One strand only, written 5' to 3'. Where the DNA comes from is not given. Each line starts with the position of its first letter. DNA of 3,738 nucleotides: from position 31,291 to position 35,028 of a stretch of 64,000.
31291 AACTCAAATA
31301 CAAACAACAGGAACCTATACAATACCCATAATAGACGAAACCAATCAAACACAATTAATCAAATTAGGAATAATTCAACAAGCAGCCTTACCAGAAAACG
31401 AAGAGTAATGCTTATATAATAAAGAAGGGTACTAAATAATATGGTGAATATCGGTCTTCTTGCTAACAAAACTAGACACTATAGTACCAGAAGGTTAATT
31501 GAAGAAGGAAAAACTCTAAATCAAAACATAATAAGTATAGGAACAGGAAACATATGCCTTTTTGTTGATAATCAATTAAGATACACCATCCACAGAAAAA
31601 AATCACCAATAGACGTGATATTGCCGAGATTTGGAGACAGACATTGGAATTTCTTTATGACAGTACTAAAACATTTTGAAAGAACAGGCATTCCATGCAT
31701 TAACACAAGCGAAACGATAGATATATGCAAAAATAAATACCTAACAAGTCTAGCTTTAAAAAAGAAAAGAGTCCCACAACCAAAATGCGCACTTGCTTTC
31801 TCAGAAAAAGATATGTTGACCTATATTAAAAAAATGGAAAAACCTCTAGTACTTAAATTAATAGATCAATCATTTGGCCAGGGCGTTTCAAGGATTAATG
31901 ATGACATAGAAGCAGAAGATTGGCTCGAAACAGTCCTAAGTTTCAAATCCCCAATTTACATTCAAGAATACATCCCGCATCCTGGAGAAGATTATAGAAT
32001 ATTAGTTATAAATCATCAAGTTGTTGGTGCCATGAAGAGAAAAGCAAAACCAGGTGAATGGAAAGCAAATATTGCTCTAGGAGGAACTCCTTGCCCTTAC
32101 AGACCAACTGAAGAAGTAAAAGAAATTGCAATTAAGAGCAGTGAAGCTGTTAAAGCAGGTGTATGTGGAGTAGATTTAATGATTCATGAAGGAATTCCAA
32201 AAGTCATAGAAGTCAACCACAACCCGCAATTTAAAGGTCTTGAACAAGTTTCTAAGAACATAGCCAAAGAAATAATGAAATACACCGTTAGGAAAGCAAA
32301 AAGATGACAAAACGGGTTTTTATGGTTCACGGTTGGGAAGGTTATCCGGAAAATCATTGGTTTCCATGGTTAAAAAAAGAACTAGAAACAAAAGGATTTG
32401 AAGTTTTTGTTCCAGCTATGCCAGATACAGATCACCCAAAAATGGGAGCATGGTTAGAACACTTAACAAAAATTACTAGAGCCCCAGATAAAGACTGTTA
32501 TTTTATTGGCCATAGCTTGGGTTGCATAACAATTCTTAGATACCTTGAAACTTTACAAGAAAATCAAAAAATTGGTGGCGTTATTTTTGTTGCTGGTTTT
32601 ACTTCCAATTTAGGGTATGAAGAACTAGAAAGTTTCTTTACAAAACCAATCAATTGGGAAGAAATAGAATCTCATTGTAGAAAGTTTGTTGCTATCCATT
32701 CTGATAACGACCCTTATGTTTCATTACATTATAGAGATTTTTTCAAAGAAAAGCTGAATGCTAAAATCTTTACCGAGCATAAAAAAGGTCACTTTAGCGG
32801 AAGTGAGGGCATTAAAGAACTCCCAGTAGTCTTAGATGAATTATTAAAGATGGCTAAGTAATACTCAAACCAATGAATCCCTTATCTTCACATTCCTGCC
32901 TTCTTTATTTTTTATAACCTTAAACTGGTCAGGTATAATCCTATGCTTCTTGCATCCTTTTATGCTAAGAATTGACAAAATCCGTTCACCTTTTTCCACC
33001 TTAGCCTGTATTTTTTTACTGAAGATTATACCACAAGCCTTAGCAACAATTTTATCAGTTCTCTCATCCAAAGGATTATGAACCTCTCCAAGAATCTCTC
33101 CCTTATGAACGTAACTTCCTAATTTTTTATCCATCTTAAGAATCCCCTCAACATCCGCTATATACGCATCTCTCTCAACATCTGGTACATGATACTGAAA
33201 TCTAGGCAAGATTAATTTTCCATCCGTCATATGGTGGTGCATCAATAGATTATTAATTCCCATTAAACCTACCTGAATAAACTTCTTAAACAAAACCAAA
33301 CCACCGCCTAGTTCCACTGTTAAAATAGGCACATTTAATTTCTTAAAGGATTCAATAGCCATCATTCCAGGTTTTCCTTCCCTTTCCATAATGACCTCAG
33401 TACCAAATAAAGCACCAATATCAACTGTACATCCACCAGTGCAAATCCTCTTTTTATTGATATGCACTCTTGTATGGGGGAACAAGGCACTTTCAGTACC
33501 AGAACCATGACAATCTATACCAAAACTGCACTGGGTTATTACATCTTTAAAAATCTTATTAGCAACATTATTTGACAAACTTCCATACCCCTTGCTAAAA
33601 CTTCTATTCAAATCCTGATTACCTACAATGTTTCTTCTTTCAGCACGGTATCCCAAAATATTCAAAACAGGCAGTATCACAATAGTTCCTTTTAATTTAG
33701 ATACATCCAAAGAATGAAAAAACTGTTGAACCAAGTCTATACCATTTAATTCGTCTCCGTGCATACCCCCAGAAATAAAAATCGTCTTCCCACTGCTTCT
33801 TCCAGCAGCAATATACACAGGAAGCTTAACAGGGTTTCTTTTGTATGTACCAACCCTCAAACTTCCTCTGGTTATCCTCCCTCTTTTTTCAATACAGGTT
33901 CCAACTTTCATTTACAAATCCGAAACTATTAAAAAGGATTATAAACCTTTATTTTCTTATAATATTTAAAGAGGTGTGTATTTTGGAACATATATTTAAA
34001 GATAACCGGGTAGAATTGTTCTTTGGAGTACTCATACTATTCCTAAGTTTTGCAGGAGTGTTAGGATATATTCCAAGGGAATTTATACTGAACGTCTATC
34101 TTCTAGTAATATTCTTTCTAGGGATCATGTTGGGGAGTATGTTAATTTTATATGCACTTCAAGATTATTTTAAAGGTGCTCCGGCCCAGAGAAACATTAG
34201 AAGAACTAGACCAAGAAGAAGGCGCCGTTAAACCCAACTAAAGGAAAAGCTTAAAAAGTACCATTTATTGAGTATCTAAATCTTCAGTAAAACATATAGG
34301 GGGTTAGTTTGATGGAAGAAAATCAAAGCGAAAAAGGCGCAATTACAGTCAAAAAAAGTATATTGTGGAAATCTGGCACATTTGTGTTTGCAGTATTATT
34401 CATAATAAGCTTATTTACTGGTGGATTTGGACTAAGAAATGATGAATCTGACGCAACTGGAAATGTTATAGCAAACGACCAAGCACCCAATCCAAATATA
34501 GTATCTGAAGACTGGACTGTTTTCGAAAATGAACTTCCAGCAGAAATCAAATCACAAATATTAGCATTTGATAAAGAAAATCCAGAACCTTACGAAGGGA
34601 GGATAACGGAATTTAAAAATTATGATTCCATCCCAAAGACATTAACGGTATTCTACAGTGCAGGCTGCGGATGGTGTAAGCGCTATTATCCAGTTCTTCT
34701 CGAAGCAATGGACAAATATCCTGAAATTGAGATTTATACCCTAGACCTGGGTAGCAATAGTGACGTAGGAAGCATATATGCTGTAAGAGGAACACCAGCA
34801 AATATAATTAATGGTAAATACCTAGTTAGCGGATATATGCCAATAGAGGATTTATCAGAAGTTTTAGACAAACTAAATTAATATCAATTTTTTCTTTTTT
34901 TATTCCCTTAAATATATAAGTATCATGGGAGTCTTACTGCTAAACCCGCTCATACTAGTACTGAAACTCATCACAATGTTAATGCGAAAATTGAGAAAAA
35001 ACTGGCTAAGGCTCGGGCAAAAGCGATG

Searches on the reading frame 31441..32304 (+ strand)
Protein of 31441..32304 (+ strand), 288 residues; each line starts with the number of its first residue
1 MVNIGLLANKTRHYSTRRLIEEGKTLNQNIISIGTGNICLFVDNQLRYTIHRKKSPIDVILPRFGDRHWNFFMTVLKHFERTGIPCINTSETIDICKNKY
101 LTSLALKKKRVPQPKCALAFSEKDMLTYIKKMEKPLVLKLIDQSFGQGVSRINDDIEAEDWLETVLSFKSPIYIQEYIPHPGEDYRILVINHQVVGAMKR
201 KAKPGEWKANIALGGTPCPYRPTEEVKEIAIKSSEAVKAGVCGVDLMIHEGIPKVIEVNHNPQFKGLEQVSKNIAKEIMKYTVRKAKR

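Call 57: search_protein_families(library=pfam, proteins=[window:31441-32304:+], max_evalue=0.001)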
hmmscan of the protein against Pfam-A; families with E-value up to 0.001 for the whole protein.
window:31441-32304:+ (288 aa): 7 families
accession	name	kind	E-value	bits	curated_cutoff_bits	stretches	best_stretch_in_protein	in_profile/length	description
PF08443.16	RimK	-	2.1e-36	125.8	21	1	97-281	2-187/188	RimK-like ATP-grasp domain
PF02655.19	ATP-grasp_3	-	1.2e-12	48.7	23.2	1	96-260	1-155/160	ATP-grasp domain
PF02955.21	GSH-S_ATP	-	2e-12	47.4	23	1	114-242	13-145/175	Prokaryotic glutathione synthetase, ATP-grasp domain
PF18030.7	Rimk_N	-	5.4e-11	43.1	26.4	1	3-93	2-94/94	RimK PreATP-grasp domain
PF14397.11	ATPgrasp_ST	-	1.3e-06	28.3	31.4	0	224-269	216-263/278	Sugar-transfer associated ATP-grasp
PF02222.28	ATP-grasp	-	4.4e-06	26.9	27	1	105-186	2-84/179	ATP-grasp domain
PF03133.20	TTL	-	0.00042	20.1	20.1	0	242-284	238-281/292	Tubulin-tyrosine ligase family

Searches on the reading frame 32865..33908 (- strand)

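Call 57: search_protein_families(library=pfam, proteins=[window:32865-33908:-], max_evalue=0.001)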
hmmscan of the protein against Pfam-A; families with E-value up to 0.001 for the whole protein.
window:32865-33908:- (347 aa): 3 families
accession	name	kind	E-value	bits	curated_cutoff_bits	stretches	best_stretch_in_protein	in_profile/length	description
PF24827.1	AstE_AspA_cat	-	8.1e-28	97.7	25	1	40-224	2-191/192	Succinylglutamate desuccinylase/Aspartoacylase catalytic domain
PF07831.19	PYNP_C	-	3.7e-05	23.7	27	0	284-315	24-55/75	Pyrimidine nucleoside phosphorylase C-terminal domain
PF00246.29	Peptidase_M14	-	0.00042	20.5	21.6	1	36-110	42-139/286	Zinc carboxypeptidase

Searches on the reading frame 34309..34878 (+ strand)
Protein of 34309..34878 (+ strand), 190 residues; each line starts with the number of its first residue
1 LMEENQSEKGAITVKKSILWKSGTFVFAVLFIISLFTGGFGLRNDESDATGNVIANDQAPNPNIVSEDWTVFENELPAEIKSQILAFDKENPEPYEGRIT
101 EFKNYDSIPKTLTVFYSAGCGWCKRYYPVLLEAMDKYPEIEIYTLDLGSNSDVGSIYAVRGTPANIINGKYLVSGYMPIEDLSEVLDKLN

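Call 10: search_protein_families(library=pfam, proteins=[window:34309-34878:+], max_evalue=0.1)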
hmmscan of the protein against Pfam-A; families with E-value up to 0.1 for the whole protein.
window:34309-34878:+ (190 aa): 4 families
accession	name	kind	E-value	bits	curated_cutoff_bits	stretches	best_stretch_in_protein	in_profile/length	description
PF00085.26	Thioredoxin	-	2.1e-07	31.3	23.5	1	110-166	20-77/103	Thioredoxin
PF13192.12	Thioredoxin_3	-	1.4e-06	28.6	24.8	1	112-181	3-69/76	Thioredoxin domain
PF13098.12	Thioredoxin_2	-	0.00036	21.3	27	1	110-186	7-104/104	Thioredoxin-like domain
PF01323.26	DSBA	-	0.00061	20.1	25.6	0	156-186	161-190/191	DSBA-like thioredoxin domain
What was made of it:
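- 34309..34881 (+): Membrane-anchored thioredoxin-fold protein (CGWC motif) directly upstream of gene A. It may act as a disulfide oxidoreductase for Cys-rich exported proteins (inference). call 10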
